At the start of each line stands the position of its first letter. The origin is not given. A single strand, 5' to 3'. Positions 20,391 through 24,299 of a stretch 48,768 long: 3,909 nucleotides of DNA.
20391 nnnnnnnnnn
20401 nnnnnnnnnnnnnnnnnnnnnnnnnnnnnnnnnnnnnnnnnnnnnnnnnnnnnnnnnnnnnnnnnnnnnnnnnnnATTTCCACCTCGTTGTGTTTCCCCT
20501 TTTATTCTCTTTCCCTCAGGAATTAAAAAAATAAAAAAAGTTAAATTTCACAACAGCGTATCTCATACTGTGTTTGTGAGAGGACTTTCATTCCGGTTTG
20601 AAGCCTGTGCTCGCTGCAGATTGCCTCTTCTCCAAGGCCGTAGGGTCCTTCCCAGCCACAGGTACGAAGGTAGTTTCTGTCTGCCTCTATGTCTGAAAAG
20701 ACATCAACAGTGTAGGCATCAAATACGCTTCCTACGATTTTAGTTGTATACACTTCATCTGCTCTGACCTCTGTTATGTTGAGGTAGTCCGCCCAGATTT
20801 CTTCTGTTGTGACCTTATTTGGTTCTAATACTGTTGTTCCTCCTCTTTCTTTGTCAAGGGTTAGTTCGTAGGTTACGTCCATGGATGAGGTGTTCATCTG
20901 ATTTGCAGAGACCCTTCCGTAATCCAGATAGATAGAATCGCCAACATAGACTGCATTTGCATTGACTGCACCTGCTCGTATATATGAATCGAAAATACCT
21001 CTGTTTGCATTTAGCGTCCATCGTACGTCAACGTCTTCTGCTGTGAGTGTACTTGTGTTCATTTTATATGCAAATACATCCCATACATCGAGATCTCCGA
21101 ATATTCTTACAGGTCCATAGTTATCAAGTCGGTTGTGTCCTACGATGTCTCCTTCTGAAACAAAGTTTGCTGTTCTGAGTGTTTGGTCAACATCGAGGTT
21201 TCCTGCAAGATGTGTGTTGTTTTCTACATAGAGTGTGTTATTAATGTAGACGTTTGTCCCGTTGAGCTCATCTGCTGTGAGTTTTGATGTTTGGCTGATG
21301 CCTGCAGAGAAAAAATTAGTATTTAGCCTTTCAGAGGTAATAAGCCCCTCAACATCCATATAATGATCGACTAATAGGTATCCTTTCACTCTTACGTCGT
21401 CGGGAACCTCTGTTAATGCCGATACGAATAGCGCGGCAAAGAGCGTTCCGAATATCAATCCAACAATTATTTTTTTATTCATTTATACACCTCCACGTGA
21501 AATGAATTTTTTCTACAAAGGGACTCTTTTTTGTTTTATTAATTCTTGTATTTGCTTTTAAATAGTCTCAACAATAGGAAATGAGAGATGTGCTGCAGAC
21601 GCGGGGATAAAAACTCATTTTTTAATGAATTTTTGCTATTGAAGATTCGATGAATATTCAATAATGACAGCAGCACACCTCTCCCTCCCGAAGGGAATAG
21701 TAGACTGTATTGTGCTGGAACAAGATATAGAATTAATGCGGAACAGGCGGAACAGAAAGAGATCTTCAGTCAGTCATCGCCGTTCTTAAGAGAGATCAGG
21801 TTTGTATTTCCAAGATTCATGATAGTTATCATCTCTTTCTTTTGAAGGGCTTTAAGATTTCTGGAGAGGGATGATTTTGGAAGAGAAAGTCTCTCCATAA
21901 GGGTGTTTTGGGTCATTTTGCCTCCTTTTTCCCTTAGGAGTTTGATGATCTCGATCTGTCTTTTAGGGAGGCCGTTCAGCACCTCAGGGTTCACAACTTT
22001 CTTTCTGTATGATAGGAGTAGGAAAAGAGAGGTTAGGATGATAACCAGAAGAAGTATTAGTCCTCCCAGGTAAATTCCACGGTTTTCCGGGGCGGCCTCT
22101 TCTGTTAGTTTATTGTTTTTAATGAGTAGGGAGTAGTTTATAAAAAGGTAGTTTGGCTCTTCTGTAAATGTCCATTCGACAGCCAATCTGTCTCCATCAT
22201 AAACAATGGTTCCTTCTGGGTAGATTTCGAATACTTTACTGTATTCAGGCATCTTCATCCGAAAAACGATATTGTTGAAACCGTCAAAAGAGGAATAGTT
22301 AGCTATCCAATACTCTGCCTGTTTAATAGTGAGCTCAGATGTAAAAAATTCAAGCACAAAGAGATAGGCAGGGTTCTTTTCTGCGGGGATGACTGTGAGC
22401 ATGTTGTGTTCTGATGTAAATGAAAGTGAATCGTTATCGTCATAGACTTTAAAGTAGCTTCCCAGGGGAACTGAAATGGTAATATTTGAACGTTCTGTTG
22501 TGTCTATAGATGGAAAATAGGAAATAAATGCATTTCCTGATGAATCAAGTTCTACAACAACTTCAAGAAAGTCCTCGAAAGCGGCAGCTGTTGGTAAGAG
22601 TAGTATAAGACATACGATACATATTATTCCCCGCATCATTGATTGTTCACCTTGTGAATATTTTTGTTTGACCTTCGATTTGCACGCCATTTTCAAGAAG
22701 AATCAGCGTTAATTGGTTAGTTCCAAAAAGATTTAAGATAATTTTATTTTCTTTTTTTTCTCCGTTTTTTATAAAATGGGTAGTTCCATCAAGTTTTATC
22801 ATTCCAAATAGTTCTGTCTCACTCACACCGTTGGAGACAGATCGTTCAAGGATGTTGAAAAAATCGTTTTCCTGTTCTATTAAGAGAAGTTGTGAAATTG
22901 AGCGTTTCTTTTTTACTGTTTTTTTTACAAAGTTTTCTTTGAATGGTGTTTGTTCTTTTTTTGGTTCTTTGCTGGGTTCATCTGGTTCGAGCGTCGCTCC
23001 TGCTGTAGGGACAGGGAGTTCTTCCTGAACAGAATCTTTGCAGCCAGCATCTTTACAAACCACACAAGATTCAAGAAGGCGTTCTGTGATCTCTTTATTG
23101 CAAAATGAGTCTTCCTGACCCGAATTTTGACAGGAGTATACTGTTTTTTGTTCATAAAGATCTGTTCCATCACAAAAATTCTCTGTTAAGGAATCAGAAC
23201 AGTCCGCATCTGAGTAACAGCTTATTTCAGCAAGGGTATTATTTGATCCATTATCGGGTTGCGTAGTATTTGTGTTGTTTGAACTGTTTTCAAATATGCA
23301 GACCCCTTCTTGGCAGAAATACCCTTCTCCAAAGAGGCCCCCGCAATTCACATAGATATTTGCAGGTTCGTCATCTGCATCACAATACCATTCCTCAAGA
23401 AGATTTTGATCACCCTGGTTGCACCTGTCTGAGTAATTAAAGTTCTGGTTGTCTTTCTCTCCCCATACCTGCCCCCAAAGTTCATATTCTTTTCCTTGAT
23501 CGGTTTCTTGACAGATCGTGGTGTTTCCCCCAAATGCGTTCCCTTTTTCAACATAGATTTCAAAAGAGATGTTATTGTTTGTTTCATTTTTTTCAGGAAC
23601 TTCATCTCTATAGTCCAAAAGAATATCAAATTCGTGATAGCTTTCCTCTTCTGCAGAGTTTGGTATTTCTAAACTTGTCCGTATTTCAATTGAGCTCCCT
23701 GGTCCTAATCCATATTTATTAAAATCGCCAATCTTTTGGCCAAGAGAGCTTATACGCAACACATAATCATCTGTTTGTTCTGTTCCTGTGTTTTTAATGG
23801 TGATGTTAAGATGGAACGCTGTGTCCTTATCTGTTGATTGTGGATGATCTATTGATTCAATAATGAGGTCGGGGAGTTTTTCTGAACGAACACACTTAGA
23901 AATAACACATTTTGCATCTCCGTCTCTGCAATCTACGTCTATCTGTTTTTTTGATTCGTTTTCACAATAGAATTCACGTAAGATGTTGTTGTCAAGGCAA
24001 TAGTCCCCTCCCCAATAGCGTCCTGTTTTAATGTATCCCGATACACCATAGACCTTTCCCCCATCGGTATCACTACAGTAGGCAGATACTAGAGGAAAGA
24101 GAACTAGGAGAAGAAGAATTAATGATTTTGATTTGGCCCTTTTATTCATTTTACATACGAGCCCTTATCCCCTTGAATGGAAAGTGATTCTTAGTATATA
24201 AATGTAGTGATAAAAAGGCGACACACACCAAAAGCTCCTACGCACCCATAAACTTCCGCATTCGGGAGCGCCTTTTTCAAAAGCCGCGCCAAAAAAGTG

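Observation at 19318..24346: Four-gene secreted-protein/regulator island inserted into the conserved secY...DUF106-L34e-L14e neighbourhood, with no adk or cmk gene in the array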

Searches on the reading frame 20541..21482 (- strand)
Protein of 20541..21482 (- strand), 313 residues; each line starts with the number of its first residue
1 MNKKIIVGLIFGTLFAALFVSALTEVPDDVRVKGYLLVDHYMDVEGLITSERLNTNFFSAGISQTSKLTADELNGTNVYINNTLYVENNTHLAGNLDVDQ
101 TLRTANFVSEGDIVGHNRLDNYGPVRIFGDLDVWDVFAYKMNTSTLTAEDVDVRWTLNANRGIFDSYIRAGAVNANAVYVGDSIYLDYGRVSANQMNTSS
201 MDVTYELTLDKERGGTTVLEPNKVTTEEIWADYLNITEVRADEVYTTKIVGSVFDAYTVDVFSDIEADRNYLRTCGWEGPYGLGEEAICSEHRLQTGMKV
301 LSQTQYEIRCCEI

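Call 3: search_protein_families(library=pfam, proteins=[window:20541-21482:-], max_evalue=0.1)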
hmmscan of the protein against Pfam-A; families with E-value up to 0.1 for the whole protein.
window:20541-21482:- (313 aa): 0 families

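Call 16: find_homologous_proteins(query=window:20541-21482:-)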
Query window:20541-21482:- (313 aa): 1 proteins with E <= 0.001 among 1295 candidates.
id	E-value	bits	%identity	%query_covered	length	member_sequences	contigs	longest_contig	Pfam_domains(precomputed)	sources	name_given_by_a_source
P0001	1.4e-115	404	100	58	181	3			-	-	-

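Call 30: search_protein_representatives(protein=window:20541-21482:-)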
Query: 313 residues. Proteins with E-value up to 0.001 (for the whole library): 3; up to 1e-10: 2; up to 1e-30: 1. The best 3 are listed.
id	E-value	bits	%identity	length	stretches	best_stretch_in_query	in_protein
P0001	4.3e-116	404.0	100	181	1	133-313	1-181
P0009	1.0e-16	77.8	41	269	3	263-313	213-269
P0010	5.5e-09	52.4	36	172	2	255-312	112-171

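Call 33: search_protein_families(library=ncbifam, proteins=[window:20541-21482:-], max_evalue=0.01)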
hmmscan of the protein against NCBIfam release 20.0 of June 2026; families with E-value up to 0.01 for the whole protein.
window:20541-21482:- (313 aa): 0 families

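Call 38: search_protein_families(library=pfam, proteins=[P0009, P0010], max_evalue=0.01)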
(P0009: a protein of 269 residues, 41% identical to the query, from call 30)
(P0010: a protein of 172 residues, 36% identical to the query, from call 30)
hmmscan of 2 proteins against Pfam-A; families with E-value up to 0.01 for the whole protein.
P0009 (269 aa): 0 families

P0010 (172 aa): 0 families

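Call 39: find_encoding_contigs(protein=P0009, flank=8000, max_places=4)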
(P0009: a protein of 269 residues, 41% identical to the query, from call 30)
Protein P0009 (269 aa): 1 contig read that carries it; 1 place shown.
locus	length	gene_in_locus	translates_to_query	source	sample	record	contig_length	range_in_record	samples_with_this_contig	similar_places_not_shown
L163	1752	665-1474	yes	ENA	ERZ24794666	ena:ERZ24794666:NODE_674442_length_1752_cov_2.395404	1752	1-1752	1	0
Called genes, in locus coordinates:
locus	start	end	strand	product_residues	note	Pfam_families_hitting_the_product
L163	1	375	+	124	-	?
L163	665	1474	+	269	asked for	-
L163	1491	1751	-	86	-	?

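Call 58: predict_structure(alignment_id=A2)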
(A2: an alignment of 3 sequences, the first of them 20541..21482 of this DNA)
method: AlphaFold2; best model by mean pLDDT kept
length: 313 residues; sequences in the alignment: 3
mean_pLDDT: 41.0   pTM: 0.41
mean pLDDT of the five models: 41.0, 40.9, 27.8, 25.0, 24.9
residues with pLDDT >= 90: 0; 70-90: 2; 50-70: 85; < 50: 226
segments of 3 or more residues with pLDDT < 50: 19-106, 108-112, 128-130, 136-138, 197-313
pLDDT, mean of each block of 10 residues (from residue 1): 61 57 35 27 24 26 35 42 41 31 45 50 49 53 55 65 59 58 56 48 40 35 36 33 33 25 24 31 33 32 32 34
secondary structure, 60 per line:
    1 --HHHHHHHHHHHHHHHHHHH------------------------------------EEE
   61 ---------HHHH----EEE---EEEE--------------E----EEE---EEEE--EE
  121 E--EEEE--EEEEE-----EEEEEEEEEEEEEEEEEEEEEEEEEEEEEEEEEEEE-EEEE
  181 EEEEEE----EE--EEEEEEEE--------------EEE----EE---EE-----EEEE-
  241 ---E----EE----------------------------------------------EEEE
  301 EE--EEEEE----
elements in order: H3-21 E58-60 H70-73 E78-80 E84-87 E107-109 E113-116 E119-121 E124-127 E130-134 E140-175 E177-186 E195-202 E217-219 E236-239 E297-302 E305-309
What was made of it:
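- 20541..21482 (-): isl2: a 313-aa secreted near-orphan with a conserved C-terminal motif, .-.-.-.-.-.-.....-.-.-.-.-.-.. The AF2 model is poor, with pLDDT 41 (call 58).
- Tried and rejected: The AF2 model is unusable, with pLDDT 41 (call 58).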

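Call 73: search_protein_families(library=phrogs, proteins=[window:20541-21482:-], max_evalue=0.01)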
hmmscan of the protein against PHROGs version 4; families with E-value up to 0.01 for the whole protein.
window:20541-21482:- (313 aa): 0 families

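Call 74: search_protein_families(library=padloc, proteins=[window:20541-21482:-], max_evalue=0.01)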
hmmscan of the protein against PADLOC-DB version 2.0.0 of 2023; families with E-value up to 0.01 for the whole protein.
window:20541-21482:- (313 aa): 0 families

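Call 96: search_solved_structures(query=window:20541-21482:-, max_evalue=0.1)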
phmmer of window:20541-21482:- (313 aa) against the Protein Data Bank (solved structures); distinct sequences matched with E-value up to 0.1: 0.

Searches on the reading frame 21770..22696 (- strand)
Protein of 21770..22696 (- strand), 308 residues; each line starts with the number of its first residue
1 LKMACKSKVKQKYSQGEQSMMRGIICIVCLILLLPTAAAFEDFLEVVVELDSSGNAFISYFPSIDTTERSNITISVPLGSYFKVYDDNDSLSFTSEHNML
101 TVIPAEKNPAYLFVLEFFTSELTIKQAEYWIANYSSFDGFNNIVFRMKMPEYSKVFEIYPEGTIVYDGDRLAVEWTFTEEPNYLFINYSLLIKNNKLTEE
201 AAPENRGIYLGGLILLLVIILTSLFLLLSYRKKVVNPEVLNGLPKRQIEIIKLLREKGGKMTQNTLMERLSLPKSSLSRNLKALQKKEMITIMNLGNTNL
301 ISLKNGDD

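Call 3: search_protein_families(library=pfam, proteins=[window:21770-22696:-], max_evalue=0.1)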
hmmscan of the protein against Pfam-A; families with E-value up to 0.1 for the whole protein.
window:21770-22696:- (308 aa): 12 families
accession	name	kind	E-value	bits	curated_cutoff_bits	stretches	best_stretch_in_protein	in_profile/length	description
PF24034.1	DUF7343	-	5.9e-12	45.7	27.6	1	249-303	7-61/62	Domain of unknown function (DUF7343)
PF12802.13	MarR_2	-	1.3e-06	28.9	27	1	242-291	2-51/61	MarR family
PF13412.12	HTH_24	-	2.8e-06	27.2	21.9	1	245-291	3-48/48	Winged helix-turn-helix DNA-binding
PF01022.26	HTH_5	-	6.6e-05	23.1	22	1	246-290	3-45/47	Bacterial regulatory protein, arsR family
PF01047.28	MarR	-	8.7e-05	22.8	24.6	1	246-291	4-48/59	MarR family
PF09339.16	HTH_IclR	-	9e-05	22.6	22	1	248-287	6-45/52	IclR helix-turn-helix domain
PF08279.18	HTH_11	-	0.00071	19.9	25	1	246-288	1-43/55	HTH domain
PF12840.13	HTH_20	-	0.0061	17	27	1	249-289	8-47/51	Helix-turn-helix domain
PF13463.12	HTH_27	-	0.015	16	22.2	1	246-290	4-48/68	Winged helix DNA-binding domain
PF25213.1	HVO_A0261_N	-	0.02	15.2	35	1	246-290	12-54/86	HVO_A0261 N-terminal domain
PF13545.12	HTH_Crp_2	-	0.04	14.3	27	1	260-293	22-54/70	Crp-like helix-turn-helix domain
PF01978.25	TrmB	-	0.055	13.8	25.6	1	253-292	17-54/68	Sugar-specific transcriptional regulator TrmB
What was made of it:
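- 21770..22639 (-): isl3: a bitopic membrane protein. It has an N-terminal signal or anchor, an extracytoplasmic domain of about 170 aa, a transmembrane segment at 191-209, and a C-terminal wHTH. The start may instead be 22690 or 22696. Pfam DUF7343, MarR_2 and HTH_24 (call 3).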

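Call 19: find_homologous_proteins(query=window:21770-22639:-)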
Query window:21770-22639:- (289 aa): 2 proteins with E <= 0.001 among 3712 candidates.
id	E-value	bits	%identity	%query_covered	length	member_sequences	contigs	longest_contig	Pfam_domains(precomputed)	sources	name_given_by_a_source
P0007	4.7e-184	628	100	100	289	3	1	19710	PF13412.13,PF12802.14,PF24034.2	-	-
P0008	3.4e-14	71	26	97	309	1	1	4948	PF12802.14,PF24034.2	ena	-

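Call 21: find_encoding_contigs(protein=P0008, flank=10000)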
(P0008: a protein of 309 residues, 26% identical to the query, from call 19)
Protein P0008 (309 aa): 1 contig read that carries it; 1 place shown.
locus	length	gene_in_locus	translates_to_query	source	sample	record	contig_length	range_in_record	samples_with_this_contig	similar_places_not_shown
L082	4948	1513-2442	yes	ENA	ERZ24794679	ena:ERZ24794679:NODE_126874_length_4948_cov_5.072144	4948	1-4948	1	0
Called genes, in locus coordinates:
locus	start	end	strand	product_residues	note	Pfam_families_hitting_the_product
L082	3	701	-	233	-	?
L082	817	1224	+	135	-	-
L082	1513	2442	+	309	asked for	PF12802:MarR_2 (weak), PF24034:DUF7343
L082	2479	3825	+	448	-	-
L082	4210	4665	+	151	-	-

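Call 33: search_protein_families(library=ncbifam, proteins=[window:21770-22639:-], max_evalue=0.01)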
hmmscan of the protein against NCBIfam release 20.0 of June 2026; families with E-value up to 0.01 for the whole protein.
window:21770-22639:- (289 aa): 5 families
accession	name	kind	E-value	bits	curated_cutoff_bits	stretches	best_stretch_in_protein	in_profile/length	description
NF033788.1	HTH_metalloreg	subfamily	2.4e-05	24.1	55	1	228-286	13-70/77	metalloregulator ArsR/SmtB family transcription factor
NF053606.1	Sta1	subfamily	2.8e-05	24.2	80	1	221-272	15-65/100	Sta1 family transcriptional regulator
NF040939.2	trans_reg_lrs14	equivalog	0.00043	20.3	90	1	220-272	15-67/103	Lrs14 family HTH-type transcriptional regulator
TIGR04080.1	rSAM_pep_cyc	equivalog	0.0029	16.4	500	0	214-250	216-252/440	KxxxW cyclic peptide radical SAM maturase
NF033789.1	repress_SdpR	subfamily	0.006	16.5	100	0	229-278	11-58/79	autorepressor SdpR family transcription factor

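Call 38: search_protein_families(library=pfam, proteins=[P0008], max_evalue=0.01)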
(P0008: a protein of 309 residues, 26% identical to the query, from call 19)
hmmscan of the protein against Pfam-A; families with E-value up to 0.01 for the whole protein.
P0008 (309 aa): 6 families
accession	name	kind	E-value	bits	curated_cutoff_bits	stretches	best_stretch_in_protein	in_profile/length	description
PF24034.1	DUF7343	-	1.2e-09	38.3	27.6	1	243-302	3-61/62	Domain of unknown function (DUF7343)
PF12802.13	MarR_2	-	1.1e-06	29.1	27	1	255-292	16-53/61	MarR family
PF13412.12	HTH_24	-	0.00041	20.3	21.9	1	252-290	11-48/48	Winged helix-turn-helix DNA-binding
PF01047.28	MarR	-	0.0039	17.5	24.6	1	254-290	12-48/59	MarR family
PF22145.1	GtfA_EBD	-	0.0076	16.6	27.9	0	27-82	32-87/97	GtfA extended beta-sheet domain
PF13545.12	HTH_Crp_2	-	0.0098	16.3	27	0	260-293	23-56/70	Crp-like helix-turn-helix domain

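Call 73: search_protein_families(library=phrogs, proteins=[window:21770-22639:-], max_evalue=0.01)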
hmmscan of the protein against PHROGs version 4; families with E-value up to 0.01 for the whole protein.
window:21770-22639:- (289 aa): 3 families
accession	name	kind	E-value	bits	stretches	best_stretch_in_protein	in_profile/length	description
phrog_12156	-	DNA, RNA and nucleotide metabolism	0.00014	21.7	1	219-272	416-468/485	DNA helicase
phrog_8418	-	head and packaging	0.00082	20.5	1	214-255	47-88/136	portal protein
phrog_1123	-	unknown function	0.0012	19.6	1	220-273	25-78/112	-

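Call 74: search_protein_families(library=padloc, proteins=[window:21770-22639:-], max_evalue=0.01)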
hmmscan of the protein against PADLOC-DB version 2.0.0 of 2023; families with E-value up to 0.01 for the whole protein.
window:21770-22639:- (289 aa): 8 families
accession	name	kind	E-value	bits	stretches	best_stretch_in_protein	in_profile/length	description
PDLC02975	WH_III-A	-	9.5e-06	24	1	227-273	4-50/103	-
PDLC01860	CARF3--CARF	-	5.2e-05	21.4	1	216-284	133-200/210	-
PDLC01879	CARF3--CARF_TM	-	0.00016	19.4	1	188-272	106-201/222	-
PDLC01852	CARF3--CARF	-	0.00017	19.6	1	214-284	131-200/208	-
PDLC01858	CARF3--CARF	-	0.0022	15.9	1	224-272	142-188/204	-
PDLC01853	CARF3--CARF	-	0.0022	15.7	1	223-273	135-186/209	-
PDLC01848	CARF3--CARF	-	0.0031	15.2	1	220-273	131-181/197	-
PDLC01457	WYL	-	0.0066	14.1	0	226-267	4-44/229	"CAS-I,CAS-II,CAS-III,CAS-IV,CAS-V,CAS-VI; associated_signaling"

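Call 84: find_encoding_contigs(protein=P0007, flank=8000, max_places=10)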
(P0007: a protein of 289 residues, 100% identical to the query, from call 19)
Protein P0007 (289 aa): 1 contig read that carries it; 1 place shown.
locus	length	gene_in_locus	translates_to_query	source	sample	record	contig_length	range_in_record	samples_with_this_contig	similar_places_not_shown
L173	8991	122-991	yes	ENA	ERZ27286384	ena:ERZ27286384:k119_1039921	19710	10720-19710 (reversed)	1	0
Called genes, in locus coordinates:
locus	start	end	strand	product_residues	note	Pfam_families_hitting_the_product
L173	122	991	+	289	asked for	PF12802:MarR_2 (weak), PF13412:HTH_24 (weak), PF24034:DUF7343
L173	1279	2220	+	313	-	-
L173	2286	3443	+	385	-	-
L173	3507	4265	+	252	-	PF01956:EMC3_TMCO1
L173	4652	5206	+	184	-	-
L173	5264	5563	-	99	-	PF07883:Cupin_2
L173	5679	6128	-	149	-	-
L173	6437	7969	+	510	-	PF01409:tRNA-synt_2d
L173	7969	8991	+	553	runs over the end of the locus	PF18262:PhetRS_B1 (faint), PF03484:B5, PF17759:tRNA_synthFbeta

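Call 95: search_solved_structures(query=window:21770-22639:-, max_evalue=0.01)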
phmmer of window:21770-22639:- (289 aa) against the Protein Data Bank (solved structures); distinct sequences matched with E-value up to 0.01: 0.

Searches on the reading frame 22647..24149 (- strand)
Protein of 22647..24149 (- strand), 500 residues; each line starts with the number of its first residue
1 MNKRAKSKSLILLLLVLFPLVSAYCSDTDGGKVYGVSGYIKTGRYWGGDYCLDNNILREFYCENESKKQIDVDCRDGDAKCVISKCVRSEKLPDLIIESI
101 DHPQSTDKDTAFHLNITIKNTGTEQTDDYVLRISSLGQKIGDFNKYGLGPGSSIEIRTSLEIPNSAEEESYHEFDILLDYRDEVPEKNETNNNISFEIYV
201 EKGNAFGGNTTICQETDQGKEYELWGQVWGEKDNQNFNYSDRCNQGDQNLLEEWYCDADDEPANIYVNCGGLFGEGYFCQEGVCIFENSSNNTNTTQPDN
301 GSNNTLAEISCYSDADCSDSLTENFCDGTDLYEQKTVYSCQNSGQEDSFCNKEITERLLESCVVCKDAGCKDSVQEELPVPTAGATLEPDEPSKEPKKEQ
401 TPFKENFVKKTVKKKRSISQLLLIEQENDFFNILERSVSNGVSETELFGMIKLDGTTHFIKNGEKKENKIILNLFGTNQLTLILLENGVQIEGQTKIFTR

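Call 3: search_protein_families(library=pfam, proteins=[window:22647-24149:-], max_evalue=0.1)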
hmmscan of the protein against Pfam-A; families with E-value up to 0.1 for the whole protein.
window:22647-24149:- (500 aa): 1 family
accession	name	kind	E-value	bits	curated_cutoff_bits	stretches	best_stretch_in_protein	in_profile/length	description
PF07705.17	CARDB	-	1.9e-13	50.9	22.7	1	93-194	2-99/101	CARDB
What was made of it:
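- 22647..24149 (-): isl4: a 500-aa secreted protein. It has two six-cysteine modules (residues 25-86 and 213-284), a CARDB domain (93-194), a third Cys-rich stretch, and 11 N-x-S/T sequons. Pfam CARDB 50.9 bits (call 3).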

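Call 33: search_protein_families(library=ncbifam, proteins=[window:22647-24149:-], max_evalue=0.01)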
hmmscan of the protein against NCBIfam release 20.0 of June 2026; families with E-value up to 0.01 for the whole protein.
window:22647-24149:- (500 aa): 1 family
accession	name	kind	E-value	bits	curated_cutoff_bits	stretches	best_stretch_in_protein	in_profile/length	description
NF052324.1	PorU_rel_Nterm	equivalog_domain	4.6e-05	21.8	450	1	95-192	780-879/879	putative type IX secretion system sortase PorU2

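Call 73: search_protein_families(library=phrogs, proteins=[window:22647-24149:-], max_evalue=0.01)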
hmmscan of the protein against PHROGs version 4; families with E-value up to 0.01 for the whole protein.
window:22647-24149:- (500 aa): 0 families

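Call 74: search_protein_families(library=padloc, proteins=[window:22647-24149:-], max_evalue=0.01)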
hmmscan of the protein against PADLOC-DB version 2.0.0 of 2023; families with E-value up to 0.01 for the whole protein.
window:22647-24149:- (500 aa): 0 families

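Call 75: find_related_loci(query=window:22647-24149:-, collection=viral_contigs, flank=5000)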
Query window:22647-24149:- (500 aa) in viral_contigs; peptide patterns used: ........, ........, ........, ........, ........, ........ (x = any residue, [..] = any of these).
8 stretches matched a pattern, but none encodes a relative of the query by tblastn (E <= 1e-3).
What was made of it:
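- Tried and rejected: No viral-contig relative was found (call 75).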

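Call 94: search_solved_structures(query=window:22647-24149:-, max_evalue=0.01)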
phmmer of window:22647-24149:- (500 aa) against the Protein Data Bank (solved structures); distinct sequences matched with E-value up to 0.01: 0.
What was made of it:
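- Tried and rejected: PDB sequence searches with isl2, isl3 and isl4 returned nothing (calls 94-96).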
